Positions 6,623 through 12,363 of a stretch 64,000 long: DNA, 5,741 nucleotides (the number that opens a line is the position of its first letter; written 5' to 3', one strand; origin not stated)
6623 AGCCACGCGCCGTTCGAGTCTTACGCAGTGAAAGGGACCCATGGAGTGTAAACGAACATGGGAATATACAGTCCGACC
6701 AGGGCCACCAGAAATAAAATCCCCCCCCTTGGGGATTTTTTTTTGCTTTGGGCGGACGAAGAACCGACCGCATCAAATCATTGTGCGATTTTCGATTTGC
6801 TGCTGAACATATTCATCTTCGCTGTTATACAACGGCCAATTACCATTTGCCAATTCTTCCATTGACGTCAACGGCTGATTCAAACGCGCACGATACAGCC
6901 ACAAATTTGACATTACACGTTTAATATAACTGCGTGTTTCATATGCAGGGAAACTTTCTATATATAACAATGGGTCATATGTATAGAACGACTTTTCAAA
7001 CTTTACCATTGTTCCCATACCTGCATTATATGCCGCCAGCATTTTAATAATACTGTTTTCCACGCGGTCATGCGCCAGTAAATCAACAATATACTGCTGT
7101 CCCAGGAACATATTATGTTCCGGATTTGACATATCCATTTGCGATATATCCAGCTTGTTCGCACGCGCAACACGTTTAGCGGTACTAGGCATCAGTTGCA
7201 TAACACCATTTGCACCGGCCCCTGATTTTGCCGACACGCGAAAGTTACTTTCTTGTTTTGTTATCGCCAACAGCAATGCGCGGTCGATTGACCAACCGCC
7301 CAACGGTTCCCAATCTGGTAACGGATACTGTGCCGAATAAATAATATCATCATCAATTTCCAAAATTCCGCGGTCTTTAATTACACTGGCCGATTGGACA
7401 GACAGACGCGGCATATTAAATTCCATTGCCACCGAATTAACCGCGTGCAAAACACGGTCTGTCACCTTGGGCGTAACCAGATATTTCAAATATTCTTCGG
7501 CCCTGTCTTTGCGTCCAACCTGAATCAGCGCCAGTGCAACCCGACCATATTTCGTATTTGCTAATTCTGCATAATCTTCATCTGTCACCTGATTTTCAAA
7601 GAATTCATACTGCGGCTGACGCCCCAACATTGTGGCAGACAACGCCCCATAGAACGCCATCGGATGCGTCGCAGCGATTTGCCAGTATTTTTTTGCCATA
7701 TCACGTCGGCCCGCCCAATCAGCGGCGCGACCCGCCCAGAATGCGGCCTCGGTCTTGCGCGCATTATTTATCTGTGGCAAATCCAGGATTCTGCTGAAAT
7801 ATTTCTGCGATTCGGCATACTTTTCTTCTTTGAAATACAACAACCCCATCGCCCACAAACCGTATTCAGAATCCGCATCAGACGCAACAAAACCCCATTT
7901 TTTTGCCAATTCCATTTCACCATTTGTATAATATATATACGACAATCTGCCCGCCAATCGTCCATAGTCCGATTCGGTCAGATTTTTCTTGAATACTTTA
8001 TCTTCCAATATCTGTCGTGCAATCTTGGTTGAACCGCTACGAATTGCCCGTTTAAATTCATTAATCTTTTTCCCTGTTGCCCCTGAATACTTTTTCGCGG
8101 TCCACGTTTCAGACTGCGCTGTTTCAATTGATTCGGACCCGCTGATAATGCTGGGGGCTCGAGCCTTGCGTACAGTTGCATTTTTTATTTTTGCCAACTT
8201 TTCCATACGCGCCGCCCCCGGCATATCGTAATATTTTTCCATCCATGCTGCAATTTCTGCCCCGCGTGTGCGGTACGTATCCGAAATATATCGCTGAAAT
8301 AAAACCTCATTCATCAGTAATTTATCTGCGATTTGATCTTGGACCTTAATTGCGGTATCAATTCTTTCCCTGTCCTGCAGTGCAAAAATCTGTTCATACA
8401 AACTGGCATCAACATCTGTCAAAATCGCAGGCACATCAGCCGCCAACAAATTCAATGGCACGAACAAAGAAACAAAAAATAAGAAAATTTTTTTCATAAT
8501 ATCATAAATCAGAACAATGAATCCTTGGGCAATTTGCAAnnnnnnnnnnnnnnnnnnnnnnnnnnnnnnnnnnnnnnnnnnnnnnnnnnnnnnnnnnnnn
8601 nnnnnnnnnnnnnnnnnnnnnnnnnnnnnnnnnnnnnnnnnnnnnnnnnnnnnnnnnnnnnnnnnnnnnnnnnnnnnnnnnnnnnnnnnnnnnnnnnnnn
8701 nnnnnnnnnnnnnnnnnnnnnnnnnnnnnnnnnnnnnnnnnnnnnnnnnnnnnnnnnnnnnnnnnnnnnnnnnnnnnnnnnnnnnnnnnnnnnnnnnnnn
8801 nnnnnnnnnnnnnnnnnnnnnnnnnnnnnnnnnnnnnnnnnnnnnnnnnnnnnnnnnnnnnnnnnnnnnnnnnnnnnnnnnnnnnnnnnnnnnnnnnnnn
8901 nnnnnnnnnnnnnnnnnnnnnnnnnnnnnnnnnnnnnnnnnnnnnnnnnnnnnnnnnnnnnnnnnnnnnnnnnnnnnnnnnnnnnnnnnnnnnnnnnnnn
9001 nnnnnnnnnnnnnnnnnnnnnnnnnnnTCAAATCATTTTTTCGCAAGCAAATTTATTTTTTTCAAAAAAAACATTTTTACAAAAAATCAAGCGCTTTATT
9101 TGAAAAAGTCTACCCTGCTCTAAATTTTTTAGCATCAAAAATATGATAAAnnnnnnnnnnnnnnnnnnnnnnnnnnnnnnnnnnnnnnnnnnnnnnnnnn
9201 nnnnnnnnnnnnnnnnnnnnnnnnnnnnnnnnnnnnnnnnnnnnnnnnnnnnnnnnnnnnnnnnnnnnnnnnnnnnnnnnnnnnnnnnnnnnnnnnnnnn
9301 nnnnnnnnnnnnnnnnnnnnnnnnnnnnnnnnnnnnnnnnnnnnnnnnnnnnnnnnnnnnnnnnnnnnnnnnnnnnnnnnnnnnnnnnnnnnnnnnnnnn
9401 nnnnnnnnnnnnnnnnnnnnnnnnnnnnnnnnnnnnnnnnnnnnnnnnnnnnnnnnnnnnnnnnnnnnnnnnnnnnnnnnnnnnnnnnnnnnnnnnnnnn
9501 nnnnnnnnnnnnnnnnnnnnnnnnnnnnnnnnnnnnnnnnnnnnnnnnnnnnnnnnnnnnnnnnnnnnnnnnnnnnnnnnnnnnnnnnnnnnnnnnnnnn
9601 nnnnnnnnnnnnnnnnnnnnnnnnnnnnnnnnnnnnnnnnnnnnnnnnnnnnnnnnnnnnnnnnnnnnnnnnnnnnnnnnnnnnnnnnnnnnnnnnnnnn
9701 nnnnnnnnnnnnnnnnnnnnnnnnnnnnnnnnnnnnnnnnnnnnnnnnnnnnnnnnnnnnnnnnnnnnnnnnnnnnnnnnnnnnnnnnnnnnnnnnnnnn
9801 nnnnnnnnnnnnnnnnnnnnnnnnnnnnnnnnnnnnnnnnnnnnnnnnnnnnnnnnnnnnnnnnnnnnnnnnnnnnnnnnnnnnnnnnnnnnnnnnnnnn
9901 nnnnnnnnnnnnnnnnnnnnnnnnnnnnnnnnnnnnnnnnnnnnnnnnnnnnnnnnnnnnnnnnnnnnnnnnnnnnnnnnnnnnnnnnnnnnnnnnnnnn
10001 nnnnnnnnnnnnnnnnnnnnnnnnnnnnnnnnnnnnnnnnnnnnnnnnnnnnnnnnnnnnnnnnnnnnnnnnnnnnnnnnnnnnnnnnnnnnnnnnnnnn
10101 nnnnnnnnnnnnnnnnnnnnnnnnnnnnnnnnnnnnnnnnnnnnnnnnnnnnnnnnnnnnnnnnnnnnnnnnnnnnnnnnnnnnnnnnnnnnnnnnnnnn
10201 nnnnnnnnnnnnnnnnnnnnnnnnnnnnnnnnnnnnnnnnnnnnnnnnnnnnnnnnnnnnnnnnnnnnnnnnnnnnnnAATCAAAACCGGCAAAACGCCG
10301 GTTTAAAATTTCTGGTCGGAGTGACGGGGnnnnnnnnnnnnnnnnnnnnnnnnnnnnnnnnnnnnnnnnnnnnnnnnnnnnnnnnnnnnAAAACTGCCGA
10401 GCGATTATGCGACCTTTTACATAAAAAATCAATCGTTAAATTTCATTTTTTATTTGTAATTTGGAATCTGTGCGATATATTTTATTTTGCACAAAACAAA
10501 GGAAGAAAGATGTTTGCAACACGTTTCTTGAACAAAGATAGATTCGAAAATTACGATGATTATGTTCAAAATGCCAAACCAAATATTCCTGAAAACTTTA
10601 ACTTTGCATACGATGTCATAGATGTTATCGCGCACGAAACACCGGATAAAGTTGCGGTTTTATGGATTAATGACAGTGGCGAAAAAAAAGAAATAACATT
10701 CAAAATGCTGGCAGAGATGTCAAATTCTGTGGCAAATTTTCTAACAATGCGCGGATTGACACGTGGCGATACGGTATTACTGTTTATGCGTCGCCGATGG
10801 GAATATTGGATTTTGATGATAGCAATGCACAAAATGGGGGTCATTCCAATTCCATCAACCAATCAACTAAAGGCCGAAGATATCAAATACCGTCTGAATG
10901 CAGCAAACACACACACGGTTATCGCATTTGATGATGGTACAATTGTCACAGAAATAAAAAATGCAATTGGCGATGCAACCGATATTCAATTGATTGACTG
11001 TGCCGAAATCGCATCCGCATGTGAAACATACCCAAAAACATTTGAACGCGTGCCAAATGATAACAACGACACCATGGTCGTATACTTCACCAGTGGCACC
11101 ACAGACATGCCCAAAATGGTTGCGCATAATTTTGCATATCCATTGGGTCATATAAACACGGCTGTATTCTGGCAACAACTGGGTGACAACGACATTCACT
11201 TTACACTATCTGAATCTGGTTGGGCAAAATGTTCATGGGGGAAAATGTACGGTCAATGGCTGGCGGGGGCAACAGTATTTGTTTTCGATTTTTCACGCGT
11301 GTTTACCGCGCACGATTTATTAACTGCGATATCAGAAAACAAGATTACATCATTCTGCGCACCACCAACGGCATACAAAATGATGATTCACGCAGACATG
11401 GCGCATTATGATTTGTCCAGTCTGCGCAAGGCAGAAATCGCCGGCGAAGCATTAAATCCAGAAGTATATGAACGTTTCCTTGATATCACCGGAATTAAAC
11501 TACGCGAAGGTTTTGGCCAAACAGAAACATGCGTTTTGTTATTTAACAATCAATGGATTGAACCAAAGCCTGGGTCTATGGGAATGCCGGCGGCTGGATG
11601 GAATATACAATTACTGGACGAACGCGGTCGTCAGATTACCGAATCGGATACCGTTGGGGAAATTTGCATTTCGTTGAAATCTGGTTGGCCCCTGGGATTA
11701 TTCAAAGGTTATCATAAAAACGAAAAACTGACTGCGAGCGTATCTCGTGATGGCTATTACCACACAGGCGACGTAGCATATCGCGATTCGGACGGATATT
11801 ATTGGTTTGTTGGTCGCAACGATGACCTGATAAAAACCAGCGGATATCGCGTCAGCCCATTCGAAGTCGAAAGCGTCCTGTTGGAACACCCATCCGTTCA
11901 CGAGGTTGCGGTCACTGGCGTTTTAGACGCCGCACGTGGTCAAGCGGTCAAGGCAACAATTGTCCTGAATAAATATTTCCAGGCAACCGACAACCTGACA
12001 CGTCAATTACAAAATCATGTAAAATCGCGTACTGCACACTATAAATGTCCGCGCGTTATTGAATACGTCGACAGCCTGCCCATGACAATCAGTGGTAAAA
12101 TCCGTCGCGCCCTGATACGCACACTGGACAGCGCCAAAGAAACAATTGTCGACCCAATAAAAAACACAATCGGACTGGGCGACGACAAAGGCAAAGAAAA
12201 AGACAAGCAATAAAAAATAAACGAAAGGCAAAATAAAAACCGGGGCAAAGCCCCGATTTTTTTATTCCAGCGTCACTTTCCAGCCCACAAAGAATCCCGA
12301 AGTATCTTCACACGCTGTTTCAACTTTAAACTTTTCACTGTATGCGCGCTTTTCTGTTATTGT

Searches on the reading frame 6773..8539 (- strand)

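Call 31: search_protein_families(library=pfam, proteins=[window:6773-8539:-], max_evalue=0.00001)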
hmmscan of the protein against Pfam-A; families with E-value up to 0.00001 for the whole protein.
window:6773-8539:- (588 aa): 1 family
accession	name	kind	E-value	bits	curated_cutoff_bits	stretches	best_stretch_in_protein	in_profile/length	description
PF01464.25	SLT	-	7e-22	77.6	21.3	1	416-521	10-111/117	Transglycosylase SLT domain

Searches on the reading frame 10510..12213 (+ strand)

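Call 31: search_protein_families(library=pfam, proteins=[window:10510-12213:+], max_evalue=0.00001)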
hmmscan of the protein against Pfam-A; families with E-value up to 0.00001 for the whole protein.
window:10510-12213:+ (567 aa): 2 families
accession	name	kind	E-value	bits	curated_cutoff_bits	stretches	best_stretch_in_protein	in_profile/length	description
PF00501.34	AMP-binding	-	2.1e-61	208.3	29.9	1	41-401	5-383/384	AMP-binding enzyme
PF13193.12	AMP-binding_C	-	2.1e-19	70.6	24.5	1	452-530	1-76/76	AMP-binding enzyme C-terminal domain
